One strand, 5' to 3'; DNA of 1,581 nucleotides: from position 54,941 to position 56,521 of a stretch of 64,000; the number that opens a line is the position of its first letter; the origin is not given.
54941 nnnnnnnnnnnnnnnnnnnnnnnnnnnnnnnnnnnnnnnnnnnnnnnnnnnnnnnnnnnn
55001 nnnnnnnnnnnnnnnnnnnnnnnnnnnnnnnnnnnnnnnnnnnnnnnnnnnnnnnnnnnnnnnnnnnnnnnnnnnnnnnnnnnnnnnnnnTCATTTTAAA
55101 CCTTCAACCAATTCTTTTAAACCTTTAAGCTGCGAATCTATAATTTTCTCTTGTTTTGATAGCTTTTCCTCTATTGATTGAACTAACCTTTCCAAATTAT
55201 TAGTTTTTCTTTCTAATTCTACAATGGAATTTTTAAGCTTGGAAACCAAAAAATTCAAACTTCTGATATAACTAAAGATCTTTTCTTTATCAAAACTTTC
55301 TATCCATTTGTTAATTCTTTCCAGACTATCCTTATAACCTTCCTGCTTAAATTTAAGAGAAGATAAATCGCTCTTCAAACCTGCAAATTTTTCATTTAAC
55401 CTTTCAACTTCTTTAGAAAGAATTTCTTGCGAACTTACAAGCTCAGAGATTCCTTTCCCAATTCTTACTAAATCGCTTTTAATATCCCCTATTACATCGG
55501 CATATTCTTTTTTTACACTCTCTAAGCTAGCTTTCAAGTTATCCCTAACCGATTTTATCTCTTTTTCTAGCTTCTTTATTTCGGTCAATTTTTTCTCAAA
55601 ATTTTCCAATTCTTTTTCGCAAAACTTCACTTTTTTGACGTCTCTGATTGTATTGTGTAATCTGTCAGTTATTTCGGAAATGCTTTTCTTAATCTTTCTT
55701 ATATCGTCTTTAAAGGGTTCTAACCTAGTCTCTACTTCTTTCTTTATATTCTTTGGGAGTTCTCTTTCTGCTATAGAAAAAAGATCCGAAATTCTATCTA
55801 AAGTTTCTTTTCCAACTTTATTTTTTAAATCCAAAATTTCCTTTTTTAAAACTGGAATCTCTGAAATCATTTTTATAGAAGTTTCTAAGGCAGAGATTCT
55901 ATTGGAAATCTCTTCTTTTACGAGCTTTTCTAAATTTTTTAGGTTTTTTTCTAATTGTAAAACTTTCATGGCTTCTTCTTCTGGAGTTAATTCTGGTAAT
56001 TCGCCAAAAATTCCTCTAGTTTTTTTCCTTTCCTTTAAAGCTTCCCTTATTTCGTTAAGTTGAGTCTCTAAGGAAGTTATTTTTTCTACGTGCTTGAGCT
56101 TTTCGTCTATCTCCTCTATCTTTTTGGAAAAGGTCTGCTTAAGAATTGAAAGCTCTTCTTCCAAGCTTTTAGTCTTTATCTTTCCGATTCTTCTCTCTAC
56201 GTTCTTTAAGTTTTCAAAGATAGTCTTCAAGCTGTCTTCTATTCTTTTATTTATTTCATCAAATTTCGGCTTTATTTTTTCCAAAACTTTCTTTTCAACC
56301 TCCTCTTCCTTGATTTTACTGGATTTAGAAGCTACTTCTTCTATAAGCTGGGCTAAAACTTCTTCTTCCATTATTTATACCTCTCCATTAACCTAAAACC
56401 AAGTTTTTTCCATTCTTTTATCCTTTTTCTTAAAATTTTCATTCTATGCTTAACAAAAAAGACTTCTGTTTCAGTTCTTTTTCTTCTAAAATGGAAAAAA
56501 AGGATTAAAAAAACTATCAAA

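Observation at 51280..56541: Three consecutive, translationally coupled all-coiled-coil proteins (1697 aa in total) preceded by a 56-aa membrane protein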

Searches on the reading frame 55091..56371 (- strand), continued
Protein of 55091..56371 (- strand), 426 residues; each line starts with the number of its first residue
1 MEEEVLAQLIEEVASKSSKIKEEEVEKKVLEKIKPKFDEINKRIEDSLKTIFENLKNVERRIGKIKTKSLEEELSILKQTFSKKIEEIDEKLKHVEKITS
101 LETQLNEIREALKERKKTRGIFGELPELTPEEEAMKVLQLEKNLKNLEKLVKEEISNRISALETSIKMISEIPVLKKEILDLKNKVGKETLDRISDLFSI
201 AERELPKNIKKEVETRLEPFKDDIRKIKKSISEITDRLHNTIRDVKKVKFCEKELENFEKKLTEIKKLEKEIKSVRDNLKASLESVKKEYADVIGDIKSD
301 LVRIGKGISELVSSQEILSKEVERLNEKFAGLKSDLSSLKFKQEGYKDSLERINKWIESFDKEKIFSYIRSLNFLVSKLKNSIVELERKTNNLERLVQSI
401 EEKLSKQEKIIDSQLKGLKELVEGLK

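Call 80: search_protein_families(library=pfam, alignment_id=A5, max_evalue=0.01)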
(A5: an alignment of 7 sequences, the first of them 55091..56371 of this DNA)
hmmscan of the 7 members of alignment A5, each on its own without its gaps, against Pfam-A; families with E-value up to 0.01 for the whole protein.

A. member 1, window:55091-56371:- (426 aa): 15 families
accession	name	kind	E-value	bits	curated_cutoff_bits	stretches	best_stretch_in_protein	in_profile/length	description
PF04513.17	Baculo_PEP_C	-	2.6e-10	40.9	38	1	28-113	31-116/140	Baculovirus polyhedron envelope protein, PEP, C terminus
PF06160.17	EzrA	-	2.6e-07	29.8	39.6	1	288-425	104-238/557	Septation ring formation regulator, EzrA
PF07889.17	DUF1664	-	8.2e-06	26.3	34.6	0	174-266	34-121/124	Protein of unknown function (DUF1664)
PF05531.17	NPV_P10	-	0.00025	21.9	29.8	0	221-275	10-64/75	Nucleopolyhedrovirus P10 protein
PF05478.16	Prominin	-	0.00035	19.2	34.3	0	30-259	189-413/799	Prominin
PF06009.19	Laminin_II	-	0.0004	20.8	33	1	209-287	18-96/138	Laminin Domain II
PF04108.17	ATG17_like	-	0.00041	20.4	43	1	140-405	54-334/355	Autophagy protein ATG17-like domain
PF12474.13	PKK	-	0.00049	20.7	25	1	185-292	32-137/139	Polo kinase kinase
PF14362.11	DUF4407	-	0.0022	17.8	31.3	1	202-300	121-228/297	Domain of unknown function (DUF4407)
PF23991.1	DUF7310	-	0.0025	18.7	40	0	377-406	33-62/83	Coiled-coil region of unknown function (DUF7310)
PF06013.18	WXG100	-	0.0034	18.1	27.3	0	220-292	12-83/86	Proteins of 100 residues with WXG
PF13870.11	CCDC113_CCDC96_CC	-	0.004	17.3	31.6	1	313-397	91-175/177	CCDC113/CCDC96, coiled-coil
PF11727.13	ISG65-75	-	0.0053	16.5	25.1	1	191-310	37-156/281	Invariant surface glycoprotein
PF14712.11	Snapin_Pallidin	-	0.0067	17.3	29.6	1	297-358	11-72/89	Snapin/Pallidin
PF04003.17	Utp12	-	0.0069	16.9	31.5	0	350-419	34-103/107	Dip2/Utp12 Family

B. families by the number of members that match (of 7 scanned): 32 families (the first 25 are shown)
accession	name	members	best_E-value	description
PF04513.17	Baculo_PEP_C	6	2.6e-10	Baculovirus polyhedron envelope protein, PEP, C terminus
PF05531.17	NPV_P10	4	9.4e-09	Nucleopolyhedrovirus P10 protein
PF07889.17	DUF1664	4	2.4e-06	Protein of unknown function (DUF1664)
PF04108.17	ATG17_like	3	6.4e-07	Autophagy protein ATG17-like domain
PF06103.16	DUF948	3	5e-05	Bacterial protein of unknown function (DUF948)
PF01442.23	Apolipoprotein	2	5.4e-06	Apolipoprotein A1/A4/E domain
PF23991.1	DUF7310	2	6.1e-05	Coiled-coil region of unknown function (DUF7310)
PF06009.19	Laminin_II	2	0.0004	Laminin Domain II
PF14362.11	DUF4407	2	0.0022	Domain of unknown function (DUF4407)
PF02601.20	Exonuc_VII_L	2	0.0048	Exonuclease VII, large subunit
PF04728.18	LPP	2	0.0049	Lipoprotein leucine-zipper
PF06825.17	HSBP1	2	0.0065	Heat shock factor binding protein 1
PF06160.17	EzrA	1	2.6e-07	Septation ring formation regulator, EzrA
PF19220.6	Rod_CreS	1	8.7e-05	Crescentin, rod domain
PF05478.16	Prominin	1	0.00035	Prominin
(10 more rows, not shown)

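Call 82: search_dna_similar(query=window:55091-56371:-, collection=phages, mode=protein, max_evalue=0.001, max_rows=8)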
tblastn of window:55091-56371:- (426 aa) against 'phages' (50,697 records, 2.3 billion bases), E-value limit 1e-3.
No match.

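Call 84: find_related_loci(query=A4, collection=viral_contigs, flank=5000)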
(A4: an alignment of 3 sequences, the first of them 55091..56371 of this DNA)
Query A4 (426 aa) in viral_contigs; peptide patterns used: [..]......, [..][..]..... (x = any residue, [..] = any of these).
600 stretches matched a pattern, but none encodes a relative of the query by tblastn (E <= 1e-3).

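Call 112: search_protein_families(library=padloc, proteins=[window:55091-56371:-], max_evalue=0.001)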
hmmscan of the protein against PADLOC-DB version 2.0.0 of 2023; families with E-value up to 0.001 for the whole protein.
window:55091-56371:- (426 aa): 11 families
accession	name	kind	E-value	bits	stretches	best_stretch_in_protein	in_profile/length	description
PDLC03865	LmuB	-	1.1e-09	35.1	1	6-420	272-677/1007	-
PDLC00551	JetC2|JetC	-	5.9e-07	25.7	1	219-418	782-979/1365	DUF3584 domain; MukB-like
PDLC03859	LmuB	-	5e-06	24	1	139-418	204-486/611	-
PDLC00605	ZorA1|ZorA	-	9.1e-06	22.3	1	256-412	386-542/700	MotA/ExbB/TolQ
PDLC03868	LmuB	-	1.1e-05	22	1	4-412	252-659/1035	-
PDLC00582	JetC3|JetC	-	1.3e-05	21.2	0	302-421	842-966/1472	DUF3584 domain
PDLC00580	JetC3|JetC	-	2.4e-05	20.8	1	202-403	257-459/1068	DUF3584 domain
PDLC00581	JetC3|JetC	-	7.4e-05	18.7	1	177-409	763-985/1473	DUF3584 domain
PDLC00553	JetC2|JetC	-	0.00051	16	0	64-158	905-1000/1361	DUF3584 domain; MukB-like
PDLC00006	DruC1|DruC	-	0.00075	16.1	0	204-357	165-313/626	Unknown function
PDLC00637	ZorA2|ZorA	-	0.00077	16.4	0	191-314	194-309/420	MotA/ExbB/TolQ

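Call 113: search_protein_families(library=ncbifam, alignment_id=A5, max_evalue=0.001)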
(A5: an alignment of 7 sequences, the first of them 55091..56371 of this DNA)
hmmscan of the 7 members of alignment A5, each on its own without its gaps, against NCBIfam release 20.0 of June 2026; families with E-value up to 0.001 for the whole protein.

A. member 1, window:55091-56371:- (426 aa): 8 families
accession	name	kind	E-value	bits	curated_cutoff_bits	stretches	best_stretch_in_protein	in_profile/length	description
TIGR02168.1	SMC_prok_B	equivalog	3.7e-08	31.6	567.35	1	210-412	174-899/1181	chromosome segregation protein SMC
NF045487.1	ASRP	equivalog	2.4e-07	29.8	300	2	207-420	148-369/593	archaea-specific SMC-related protein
NF003034.1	PRK03918.1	equivalog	2.6e-07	29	700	1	137-421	157-431/878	DNA double-strand break repair ATPase Rad50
TIGR02169.1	SMC_prok_A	equivalog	3e-06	25.2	729.4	1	266-415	678-826/1165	chromosome segregation protein SMC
NF041034.1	Rad50_Sulf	equivalog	1.3e-05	23.3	1000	1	10-371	380-724/872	DNA double-strand break repair ATPase Rad50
TIGR03545.1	TIGR03545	subfamily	2.3e-05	23.2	173.35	1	211-307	181-270/556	TIGR03545 family protein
TIGR04523.1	Mplasa_alph_rch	subfamily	2.5e-05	22.4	270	1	8-425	107-529/745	helix-rich protein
NF002572.0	PRK02224.1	equivalog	7.7e-05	21.2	1087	1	202-414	193-396/888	DNA double-strand break repair ATPase Rad50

B. families by the number of members that match (of 7 scanned): 17 families
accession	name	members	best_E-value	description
NF003034.1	PRK03918.1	7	7.5e-12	DNA double-strand break repair ATPase Rad50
NF045487.1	ASRP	7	1.1e-11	archaea-specific SMC-related protein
TIGR02168.1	SMC_prok_B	7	1.8e-10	chromosome segregation protein SMC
TIGR02169.1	SMC_prok_A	7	2.7e-07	chromosome segregation protein SMC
NF002572.0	PRK02224.1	6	8.3e-08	DNA double-strand break repair ATPase Rad50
NF047515.1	SpiroCoCo_C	4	1.1e-07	SpiroCoCo family coiled-coil protein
NF041034.1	Rad50_Sulf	4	4.9e-07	DNA double-strand break repair ATPase Rad50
TIGR04527.1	mycoplas_twoTM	3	3.4e-06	MG_279/MG_280 family protein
TIGR04523.1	Mplasa_alph_rch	3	1.2e-05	helix-rich protein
NF047516.1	LA_3659_fam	2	0.00036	LA_3659 family protein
NF047514.1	SpiroCoCo_N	2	0.00036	SpiroCoCo family coiled-coil protein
NF047388.1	SA1320_fam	2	0.00048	SA1320 family protein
TIGR00996.1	Mtu_fam_mce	2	0.00081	MCE family protein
NF041035.1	Rad50_Halo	1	1.7e-05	DNA double-strand break repair ATPase Rad50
TIGR03545.1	TIGR03545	1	2.3e-05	TIGR03545 family protein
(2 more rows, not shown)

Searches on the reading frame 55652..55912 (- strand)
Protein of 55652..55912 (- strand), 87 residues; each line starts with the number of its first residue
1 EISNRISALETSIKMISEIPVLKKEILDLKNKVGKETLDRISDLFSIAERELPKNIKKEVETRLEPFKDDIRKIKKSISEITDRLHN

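Call 29: find_homologous_proteins(query=A2, max_evalue=0.01)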
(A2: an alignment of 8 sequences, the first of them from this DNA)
Query A2 (8 sequences): 1468 candidates shared short words with the query, none scored E <= 0.01.
